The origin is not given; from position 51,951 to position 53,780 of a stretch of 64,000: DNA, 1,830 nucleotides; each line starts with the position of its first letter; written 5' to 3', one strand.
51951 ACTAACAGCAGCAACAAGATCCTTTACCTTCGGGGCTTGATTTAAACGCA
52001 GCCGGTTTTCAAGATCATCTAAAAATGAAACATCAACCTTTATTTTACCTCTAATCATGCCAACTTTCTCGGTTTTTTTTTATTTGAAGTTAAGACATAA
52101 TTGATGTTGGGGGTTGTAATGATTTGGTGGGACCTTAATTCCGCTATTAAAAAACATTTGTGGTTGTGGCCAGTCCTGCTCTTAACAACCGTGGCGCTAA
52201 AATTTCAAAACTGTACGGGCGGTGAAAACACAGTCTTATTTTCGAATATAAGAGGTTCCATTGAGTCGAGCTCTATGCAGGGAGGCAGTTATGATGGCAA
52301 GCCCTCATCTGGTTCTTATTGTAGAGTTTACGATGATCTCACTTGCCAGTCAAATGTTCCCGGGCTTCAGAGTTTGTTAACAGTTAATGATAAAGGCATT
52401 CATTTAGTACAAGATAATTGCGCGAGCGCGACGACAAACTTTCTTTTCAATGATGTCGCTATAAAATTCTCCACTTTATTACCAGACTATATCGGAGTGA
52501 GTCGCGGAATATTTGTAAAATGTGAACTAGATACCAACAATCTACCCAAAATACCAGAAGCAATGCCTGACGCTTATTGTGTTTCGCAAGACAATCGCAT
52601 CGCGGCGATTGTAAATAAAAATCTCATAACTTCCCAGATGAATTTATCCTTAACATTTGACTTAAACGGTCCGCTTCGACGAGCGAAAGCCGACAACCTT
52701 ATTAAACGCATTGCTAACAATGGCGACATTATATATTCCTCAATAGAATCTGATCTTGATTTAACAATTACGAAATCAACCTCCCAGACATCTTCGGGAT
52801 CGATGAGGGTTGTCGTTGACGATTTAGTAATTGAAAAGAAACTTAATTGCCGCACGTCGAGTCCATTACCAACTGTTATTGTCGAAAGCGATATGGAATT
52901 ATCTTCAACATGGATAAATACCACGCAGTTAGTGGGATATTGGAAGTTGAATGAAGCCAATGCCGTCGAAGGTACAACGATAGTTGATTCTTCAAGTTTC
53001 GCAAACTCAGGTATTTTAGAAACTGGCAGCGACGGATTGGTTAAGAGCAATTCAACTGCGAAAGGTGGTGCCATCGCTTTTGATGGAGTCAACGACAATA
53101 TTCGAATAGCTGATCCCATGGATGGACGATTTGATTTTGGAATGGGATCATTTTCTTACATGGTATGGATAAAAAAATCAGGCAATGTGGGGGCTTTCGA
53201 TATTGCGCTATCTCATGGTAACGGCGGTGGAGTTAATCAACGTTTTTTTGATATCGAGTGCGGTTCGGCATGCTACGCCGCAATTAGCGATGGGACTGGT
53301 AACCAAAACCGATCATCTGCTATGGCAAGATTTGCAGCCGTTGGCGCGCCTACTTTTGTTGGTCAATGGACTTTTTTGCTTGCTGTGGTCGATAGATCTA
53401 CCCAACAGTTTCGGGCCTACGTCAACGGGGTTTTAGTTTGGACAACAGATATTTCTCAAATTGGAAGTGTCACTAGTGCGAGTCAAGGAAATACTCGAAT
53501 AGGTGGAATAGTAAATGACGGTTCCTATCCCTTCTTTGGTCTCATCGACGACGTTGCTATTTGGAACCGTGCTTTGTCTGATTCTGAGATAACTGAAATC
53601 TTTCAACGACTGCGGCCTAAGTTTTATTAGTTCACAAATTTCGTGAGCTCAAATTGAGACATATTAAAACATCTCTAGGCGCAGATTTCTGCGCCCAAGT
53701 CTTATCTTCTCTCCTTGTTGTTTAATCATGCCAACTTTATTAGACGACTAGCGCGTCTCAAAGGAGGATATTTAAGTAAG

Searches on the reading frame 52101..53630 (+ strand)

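Call 69: search_protein_families(library=pfam, proteins=[window:52101-53630:+], max_evalue=0.0001)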
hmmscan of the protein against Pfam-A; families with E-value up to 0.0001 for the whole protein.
window:52101-53630:+ (509 aa): 3 families
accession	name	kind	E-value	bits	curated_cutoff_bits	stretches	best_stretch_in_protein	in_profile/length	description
PF13385.13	Laminin_G_3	-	6.2e-19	69.1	27.6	1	331-497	4-150/151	Concanavalin A-like lectin/glucanases superfamily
PF07953.20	Toxin_R_bind_N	-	2.9e-07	30.8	23.8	1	314-492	20-191/191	Clostridium neurotoxin, N-terminal receptor binding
PF02973.23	Sialidase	-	3.7e-05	23.8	26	1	428-501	110-185/189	Sialidase, N-terminal domain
